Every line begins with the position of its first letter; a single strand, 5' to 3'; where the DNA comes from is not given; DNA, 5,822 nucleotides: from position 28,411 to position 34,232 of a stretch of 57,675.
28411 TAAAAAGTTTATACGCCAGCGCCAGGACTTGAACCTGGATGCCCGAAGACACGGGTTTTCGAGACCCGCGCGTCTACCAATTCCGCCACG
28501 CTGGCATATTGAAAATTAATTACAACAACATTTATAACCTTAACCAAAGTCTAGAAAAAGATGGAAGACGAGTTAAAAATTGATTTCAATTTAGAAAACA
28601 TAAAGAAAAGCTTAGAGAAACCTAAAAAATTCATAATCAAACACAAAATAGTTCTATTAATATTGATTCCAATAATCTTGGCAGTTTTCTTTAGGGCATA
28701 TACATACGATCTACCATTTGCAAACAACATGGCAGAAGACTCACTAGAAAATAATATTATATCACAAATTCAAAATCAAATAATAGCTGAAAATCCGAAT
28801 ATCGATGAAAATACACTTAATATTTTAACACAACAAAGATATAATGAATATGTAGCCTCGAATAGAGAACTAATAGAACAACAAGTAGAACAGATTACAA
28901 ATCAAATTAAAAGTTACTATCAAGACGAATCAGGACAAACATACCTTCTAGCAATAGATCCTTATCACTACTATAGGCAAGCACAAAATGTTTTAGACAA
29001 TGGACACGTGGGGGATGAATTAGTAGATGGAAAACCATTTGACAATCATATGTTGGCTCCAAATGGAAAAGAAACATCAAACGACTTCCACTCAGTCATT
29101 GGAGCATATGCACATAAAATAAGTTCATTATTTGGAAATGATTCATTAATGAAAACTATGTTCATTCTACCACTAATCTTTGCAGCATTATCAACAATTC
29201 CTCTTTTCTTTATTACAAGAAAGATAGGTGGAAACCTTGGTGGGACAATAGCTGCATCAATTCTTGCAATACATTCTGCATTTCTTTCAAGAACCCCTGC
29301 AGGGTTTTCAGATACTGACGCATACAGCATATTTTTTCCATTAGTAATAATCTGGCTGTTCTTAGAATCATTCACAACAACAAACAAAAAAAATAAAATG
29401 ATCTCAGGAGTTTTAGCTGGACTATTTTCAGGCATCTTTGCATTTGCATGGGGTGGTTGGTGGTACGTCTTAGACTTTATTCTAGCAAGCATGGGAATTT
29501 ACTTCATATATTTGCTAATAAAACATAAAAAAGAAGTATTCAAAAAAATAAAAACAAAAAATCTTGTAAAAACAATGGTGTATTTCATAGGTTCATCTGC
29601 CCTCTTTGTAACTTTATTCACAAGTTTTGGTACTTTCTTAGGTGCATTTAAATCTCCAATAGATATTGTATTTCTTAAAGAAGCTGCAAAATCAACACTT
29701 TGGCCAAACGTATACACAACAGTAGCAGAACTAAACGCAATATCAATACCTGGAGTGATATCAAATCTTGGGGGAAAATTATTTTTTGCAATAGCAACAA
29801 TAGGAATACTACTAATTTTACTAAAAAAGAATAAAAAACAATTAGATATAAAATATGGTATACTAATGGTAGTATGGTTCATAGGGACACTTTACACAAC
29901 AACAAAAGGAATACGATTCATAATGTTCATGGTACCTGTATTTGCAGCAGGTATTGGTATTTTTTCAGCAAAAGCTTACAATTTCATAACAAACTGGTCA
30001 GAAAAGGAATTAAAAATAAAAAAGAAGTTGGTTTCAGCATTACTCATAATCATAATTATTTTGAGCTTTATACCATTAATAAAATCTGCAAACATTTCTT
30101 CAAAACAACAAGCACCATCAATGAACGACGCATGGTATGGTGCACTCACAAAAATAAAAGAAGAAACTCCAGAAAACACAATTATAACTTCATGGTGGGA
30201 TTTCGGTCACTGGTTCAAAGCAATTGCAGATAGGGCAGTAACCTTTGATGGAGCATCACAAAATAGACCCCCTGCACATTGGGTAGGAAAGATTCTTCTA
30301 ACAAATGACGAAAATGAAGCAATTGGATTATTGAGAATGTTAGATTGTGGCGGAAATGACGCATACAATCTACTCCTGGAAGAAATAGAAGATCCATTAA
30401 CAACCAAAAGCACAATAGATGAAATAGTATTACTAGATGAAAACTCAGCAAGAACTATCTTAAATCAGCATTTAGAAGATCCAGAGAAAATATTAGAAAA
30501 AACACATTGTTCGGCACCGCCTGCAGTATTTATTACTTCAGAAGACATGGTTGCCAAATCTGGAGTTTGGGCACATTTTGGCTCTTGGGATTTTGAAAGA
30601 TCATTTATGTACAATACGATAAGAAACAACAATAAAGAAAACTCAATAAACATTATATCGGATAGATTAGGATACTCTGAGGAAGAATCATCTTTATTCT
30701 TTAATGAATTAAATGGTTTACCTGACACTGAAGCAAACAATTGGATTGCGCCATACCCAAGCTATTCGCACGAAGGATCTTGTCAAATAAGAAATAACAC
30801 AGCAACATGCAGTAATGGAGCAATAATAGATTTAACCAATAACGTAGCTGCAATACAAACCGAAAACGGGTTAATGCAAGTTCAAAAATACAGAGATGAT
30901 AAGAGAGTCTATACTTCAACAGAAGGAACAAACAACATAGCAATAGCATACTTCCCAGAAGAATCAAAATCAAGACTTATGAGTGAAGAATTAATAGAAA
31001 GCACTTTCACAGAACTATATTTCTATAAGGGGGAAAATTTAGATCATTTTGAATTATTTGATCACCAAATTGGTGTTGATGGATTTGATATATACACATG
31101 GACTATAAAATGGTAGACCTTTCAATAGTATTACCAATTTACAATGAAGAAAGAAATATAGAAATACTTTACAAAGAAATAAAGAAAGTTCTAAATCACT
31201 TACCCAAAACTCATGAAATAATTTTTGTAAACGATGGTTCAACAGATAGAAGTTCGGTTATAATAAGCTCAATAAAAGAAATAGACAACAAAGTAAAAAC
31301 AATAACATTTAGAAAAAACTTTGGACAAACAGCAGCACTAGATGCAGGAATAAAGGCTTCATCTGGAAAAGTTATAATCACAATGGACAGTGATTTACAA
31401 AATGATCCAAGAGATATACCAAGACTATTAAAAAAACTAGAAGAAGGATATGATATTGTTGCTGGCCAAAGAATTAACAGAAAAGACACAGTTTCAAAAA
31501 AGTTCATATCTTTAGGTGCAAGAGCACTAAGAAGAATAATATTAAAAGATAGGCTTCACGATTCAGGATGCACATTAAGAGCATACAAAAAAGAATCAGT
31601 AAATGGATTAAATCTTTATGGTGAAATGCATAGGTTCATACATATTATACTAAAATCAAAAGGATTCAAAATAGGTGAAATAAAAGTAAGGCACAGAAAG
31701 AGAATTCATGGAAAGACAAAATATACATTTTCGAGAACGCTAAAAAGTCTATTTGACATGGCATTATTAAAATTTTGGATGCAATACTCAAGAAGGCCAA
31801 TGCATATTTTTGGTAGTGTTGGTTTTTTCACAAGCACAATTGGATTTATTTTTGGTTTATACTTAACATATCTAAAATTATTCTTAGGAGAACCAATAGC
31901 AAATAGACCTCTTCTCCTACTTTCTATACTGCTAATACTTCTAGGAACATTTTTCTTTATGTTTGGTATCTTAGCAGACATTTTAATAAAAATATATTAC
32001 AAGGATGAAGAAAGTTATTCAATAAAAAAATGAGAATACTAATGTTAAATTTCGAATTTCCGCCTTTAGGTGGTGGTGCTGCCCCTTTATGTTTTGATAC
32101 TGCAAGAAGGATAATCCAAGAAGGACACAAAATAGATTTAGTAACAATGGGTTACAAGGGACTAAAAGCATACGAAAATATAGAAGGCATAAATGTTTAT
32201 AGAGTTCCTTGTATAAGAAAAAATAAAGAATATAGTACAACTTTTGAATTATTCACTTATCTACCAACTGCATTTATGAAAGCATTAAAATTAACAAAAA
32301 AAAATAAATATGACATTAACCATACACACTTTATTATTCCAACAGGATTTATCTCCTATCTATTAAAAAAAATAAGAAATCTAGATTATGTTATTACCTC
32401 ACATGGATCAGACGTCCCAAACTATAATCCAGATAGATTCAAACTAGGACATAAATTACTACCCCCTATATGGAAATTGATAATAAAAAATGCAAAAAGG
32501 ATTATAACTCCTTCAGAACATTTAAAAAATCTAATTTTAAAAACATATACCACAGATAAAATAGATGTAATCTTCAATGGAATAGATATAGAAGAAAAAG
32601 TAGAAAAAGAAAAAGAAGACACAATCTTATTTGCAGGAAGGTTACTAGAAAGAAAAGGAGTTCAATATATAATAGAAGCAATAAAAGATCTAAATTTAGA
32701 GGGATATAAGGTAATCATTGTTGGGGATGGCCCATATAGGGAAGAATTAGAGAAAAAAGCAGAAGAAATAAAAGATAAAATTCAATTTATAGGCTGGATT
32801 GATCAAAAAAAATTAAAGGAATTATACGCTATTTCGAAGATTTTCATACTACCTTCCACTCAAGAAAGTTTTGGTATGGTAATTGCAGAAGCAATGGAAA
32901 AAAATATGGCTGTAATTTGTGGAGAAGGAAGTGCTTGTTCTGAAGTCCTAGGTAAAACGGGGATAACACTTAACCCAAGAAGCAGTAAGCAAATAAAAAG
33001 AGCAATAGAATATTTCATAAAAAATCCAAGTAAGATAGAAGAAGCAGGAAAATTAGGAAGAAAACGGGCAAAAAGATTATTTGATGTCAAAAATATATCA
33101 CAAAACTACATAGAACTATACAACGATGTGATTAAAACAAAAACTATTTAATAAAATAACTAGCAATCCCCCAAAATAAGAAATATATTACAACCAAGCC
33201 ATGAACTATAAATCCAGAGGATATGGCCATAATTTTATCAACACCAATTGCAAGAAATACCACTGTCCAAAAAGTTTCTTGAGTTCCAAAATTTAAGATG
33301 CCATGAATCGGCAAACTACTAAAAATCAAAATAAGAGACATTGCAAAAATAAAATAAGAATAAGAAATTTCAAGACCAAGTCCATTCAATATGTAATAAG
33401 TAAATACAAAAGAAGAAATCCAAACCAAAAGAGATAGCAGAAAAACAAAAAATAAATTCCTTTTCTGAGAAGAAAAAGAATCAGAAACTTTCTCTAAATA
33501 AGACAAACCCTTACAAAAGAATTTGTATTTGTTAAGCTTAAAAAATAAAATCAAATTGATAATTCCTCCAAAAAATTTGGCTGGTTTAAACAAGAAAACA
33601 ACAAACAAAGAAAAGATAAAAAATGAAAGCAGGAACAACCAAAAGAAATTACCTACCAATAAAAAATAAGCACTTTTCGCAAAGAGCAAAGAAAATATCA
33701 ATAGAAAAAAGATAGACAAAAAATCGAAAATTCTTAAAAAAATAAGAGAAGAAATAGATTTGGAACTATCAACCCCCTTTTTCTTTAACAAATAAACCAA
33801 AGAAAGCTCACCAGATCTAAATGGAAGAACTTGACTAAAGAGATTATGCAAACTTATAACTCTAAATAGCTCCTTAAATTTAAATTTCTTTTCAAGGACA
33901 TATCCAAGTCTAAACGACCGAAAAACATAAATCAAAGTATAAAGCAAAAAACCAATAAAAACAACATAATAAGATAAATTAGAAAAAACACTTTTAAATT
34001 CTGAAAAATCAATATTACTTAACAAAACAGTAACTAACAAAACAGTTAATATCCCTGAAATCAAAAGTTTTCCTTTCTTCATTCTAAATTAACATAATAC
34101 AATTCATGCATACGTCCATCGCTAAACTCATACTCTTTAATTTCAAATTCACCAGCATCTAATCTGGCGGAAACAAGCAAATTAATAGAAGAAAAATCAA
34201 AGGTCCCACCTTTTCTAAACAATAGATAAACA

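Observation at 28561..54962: AglB N-glycosylation locus with built-in phosphonate biosynthesis: candidate phosphono-N-glycan system in a DPANN archaeon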

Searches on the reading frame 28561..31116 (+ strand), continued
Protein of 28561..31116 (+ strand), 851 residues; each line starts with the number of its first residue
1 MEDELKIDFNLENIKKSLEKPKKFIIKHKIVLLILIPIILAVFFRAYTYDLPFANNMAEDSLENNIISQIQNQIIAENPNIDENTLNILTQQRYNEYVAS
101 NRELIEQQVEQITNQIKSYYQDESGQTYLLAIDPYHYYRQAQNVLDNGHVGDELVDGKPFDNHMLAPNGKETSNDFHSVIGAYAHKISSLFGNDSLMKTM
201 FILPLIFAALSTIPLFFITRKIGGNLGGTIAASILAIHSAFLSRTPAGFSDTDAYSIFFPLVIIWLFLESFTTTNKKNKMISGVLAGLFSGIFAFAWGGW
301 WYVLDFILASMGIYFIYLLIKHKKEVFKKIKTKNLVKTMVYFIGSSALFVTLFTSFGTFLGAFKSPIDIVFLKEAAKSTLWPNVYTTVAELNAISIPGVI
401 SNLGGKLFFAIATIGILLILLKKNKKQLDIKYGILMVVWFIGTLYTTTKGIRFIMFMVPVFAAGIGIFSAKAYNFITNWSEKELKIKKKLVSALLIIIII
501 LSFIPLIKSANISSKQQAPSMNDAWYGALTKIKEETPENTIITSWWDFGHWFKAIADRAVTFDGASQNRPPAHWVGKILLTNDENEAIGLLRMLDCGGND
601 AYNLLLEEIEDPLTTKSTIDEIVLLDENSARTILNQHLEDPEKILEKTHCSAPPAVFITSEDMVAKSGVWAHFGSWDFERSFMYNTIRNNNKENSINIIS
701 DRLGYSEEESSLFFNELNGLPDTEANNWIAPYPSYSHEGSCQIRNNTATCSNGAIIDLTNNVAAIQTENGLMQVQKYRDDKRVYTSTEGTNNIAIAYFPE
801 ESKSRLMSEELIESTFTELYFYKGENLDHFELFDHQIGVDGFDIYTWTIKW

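Call 63: search_solved_structures(query=window:28561-31116:+, max_evalue=1e-11, show_alignments=4)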
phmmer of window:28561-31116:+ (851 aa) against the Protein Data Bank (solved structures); distinct sequences matched with E-value up to 1e-11: 5.
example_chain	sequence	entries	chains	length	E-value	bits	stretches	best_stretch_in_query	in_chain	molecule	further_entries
3rce_A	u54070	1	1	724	8.9e-17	63.8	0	362-567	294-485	Oligosaccharide transferase to N-glycosylate proteins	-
5ogl_A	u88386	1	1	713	2.3e-15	59.1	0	320-582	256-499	Undecaprenyl-diphosphooligosaccharide--protein glycotransferase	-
6gxc_A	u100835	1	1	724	2.4e-15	59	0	320-582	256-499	Undecaprenyl-diphosphooligosaccharide--protein glycotransferase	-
3waj_A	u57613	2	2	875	3.3e-12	48.7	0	131-373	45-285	Transmembrane oligosaccharyl transferase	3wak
5gmy_A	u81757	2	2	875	3.3e-12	48.7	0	131-373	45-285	Transmembrane oligosaccharyl transferase, putative | Dolichyl-phosphooligosaccharide-protein glycotransferase 3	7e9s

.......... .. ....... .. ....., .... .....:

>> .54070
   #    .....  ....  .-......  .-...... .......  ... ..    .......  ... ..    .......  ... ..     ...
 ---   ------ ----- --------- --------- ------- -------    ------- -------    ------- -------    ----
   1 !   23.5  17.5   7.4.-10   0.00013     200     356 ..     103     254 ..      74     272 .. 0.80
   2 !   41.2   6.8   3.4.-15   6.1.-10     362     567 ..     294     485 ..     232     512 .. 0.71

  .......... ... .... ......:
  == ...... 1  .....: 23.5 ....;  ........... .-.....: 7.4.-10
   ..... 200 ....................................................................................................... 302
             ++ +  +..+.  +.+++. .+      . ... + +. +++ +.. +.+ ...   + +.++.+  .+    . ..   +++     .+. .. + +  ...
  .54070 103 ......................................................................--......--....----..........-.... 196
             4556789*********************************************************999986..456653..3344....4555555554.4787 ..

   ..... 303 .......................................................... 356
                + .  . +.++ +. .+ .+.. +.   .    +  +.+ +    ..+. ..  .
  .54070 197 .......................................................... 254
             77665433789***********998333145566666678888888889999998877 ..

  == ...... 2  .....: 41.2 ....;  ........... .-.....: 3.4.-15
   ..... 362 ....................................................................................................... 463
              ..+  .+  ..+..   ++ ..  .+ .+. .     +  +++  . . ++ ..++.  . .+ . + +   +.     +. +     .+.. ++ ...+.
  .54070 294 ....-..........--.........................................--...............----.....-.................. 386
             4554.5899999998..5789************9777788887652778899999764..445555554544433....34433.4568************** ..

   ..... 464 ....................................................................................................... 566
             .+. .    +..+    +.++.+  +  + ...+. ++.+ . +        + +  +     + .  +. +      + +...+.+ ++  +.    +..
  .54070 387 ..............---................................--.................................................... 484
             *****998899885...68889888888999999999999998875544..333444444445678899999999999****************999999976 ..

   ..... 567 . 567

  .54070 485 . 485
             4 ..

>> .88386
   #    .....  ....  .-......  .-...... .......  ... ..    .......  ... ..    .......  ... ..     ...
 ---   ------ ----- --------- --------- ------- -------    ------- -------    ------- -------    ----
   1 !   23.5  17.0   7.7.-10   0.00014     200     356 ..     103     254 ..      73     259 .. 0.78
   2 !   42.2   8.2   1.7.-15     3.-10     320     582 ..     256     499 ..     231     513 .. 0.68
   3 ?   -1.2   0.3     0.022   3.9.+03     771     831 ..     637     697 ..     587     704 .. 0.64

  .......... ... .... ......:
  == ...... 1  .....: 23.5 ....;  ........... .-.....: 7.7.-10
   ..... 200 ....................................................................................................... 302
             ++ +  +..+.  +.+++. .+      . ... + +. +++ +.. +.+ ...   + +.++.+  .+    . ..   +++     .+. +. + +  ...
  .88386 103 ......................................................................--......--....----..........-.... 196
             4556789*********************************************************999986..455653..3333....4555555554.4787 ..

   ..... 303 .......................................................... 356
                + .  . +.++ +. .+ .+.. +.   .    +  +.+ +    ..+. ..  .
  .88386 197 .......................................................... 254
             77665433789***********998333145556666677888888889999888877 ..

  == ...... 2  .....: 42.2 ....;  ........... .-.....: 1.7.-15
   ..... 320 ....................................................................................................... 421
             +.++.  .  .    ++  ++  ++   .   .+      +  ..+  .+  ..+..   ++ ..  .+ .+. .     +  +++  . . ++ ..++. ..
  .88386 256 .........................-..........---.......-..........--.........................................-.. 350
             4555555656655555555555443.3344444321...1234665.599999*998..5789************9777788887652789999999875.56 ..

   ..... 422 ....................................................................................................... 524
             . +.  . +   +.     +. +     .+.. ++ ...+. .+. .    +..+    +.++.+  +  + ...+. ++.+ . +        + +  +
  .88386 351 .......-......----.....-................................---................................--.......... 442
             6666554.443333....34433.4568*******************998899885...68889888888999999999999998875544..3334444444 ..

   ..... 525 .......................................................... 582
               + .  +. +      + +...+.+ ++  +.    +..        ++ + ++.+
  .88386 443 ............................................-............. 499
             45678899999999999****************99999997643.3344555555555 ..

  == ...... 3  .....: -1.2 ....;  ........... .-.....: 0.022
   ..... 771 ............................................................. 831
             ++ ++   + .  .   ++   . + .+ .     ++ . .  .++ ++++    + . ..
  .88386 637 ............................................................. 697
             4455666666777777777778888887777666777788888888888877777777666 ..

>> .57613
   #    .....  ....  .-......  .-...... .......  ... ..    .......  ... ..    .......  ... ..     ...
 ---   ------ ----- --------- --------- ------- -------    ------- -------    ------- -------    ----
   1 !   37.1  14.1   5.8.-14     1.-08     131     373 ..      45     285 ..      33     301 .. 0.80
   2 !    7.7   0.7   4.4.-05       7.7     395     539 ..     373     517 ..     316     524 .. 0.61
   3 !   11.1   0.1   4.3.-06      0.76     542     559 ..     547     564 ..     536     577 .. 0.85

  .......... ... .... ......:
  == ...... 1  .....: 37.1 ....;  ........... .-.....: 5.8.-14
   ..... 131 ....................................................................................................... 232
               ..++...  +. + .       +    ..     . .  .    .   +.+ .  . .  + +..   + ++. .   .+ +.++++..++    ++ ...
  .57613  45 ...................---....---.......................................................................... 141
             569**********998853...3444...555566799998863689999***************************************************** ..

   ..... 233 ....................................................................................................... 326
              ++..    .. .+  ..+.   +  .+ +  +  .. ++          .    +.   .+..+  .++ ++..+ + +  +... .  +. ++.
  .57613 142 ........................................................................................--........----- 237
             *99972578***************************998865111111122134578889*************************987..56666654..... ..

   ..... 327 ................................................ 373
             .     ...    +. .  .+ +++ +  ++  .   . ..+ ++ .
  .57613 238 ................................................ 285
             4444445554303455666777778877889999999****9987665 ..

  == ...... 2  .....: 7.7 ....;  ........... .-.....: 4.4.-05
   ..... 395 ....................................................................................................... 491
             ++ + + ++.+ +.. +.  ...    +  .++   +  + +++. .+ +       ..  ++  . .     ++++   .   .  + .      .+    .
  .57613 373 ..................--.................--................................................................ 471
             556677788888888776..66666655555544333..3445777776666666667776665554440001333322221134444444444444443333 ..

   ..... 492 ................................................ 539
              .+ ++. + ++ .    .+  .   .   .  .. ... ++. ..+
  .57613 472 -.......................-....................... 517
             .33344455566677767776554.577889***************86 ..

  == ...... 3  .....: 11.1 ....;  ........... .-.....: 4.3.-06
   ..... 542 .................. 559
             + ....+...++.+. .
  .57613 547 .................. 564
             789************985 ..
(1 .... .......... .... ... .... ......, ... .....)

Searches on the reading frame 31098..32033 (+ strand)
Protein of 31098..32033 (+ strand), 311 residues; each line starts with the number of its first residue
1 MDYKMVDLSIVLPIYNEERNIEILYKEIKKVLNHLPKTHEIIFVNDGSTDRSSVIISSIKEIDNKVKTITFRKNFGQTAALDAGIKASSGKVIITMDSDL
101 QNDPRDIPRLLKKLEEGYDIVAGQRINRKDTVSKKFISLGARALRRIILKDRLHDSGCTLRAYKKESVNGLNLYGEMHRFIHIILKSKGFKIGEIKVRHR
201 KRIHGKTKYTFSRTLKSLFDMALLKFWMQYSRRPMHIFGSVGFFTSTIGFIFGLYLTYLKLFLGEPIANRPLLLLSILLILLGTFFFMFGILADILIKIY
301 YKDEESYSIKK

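Call 3: search_protein_families(library=pfam, proteins=[window:31098-32033:+], max_evalue=0.001)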
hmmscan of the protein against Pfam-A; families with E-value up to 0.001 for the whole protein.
window:31098-32033:+ (311 aa): 2 families
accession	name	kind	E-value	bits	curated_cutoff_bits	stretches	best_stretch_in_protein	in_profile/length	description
PF00535.33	Glycos_transf_2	-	8.6e-33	114.1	23.3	1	9-168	1-164/168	Glycosyl transferase family 2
PF10111.15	Glyco_tranf_2_2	-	7.2e-07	29.4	27.3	1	9-102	1-94/276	Glycosyltransferase like family 2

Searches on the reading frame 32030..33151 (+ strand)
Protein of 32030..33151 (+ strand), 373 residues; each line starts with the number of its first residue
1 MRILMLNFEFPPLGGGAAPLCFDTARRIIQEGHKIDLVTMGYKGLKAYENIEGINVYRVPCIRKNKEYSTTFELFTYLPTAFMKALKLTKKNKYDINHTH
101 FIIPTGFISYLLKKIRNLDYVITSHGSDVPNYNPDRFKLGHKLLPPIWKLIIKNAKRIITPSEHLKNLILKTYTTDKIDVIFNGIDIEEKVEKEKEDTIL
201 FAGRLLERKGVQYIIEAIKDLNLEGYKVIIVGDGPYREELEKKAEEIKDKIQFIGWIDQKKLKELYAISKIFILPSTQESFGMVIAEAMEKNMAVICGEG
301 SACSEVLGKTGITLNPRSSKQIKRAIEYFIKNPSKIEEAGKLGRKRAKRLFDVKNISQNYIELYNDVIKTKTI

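Call 3: search_protein_families(library=pfam, proteins=[window:32030-33151:+], max_evalue=0.001)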
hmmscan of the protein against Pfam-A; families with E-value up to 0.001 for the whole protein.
window:32030-33151:+ (373 aa): 7 families
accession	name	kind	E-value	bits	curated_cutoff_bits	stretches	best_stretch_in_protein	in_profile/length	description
PF00534.26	Glycos_transf_1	-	6.9e-36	123.8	26.4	1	188-345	7-171/172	Glycosyl transferases group 1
PF13692.12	Glyco_trans_1_4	-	4.9e-29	101.9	27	1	197-332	2-142/142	Glycosyl transferases group 1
PF13439.12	Glyco_transf_4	-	3.8e-24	86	28.5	1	15-188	2-169/170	Glycosyltransferase Family 4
PF13477.12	Glyco_trans_4_2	-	5.8e-14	52.9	23.4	1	21-160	13-137/139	Glycosyl transferase 4-like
PF13579.12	Glyco_trans_4_4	-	1.5e-11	45.3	29.7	1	15-184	1-158/158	Glycosyl transferase 4-like domain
PF20706.3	GT4-conflict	-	1e-07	31.7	26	1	178-314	177-324/385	Family 4 Glycosyltransferase in conflict systems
PF13524.12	Glyco_trans_1_2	-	1.3e-06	28.8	25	1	212-360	3-142/144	Glycosyl transferase-like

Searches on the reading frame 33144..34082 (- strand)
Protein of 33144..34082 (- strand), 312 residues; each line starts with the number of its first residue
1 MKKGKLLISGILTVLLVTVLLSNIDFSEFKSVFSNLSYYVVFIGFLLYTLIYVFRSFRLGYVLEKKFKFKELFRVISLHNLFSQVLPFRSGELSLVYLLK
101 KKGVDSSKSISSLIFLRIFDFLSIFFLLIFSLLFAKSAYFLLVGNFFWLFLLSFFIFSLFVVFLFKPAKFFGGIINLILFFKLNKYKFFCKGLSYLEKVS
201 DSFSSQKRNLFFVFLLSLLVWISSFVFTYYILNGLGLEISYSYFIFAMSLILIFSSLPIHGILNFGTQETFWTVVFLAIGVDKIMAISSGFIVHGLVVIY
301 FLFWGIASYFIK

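Call 3: search_protein_families(library=pfam, proteins=[window:33144-34082:-], max_evalue=0.001)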
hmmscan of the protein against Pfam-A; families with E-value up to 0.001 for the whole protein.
window:33144-34082:- (312 aa): 1 family
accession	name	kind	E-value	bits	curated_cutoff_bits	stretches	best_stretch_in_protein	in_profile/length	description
PF03706.18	LPG_synthase_TM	-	2.4e-33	116.3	33.4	1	7-303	2-300/302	Lysylphosphatidylglycerol synthase TM region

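Call 7: search_protein_families(library=ncbifam, proteins=[window:33144-34082:-], max_evalue=0.001)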
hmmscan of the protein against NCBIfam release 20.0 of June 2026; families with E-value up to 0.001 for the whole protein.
window:33144-34082:- (312 aa): 2 families
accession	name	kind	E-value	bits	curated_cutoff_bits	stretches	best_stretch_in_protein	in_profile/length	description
TIGR00374.1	TIGR00374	subfamily_domain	1.7e-16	60.5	43.2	1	11-288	2-289/323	flippase-like domain-containing protein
NF053789.1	GlcN_PG_flip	equivalog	7.6e-07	28.8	320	1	5-245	6-254/327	glucosaminyl phosphatidylglycerol flippase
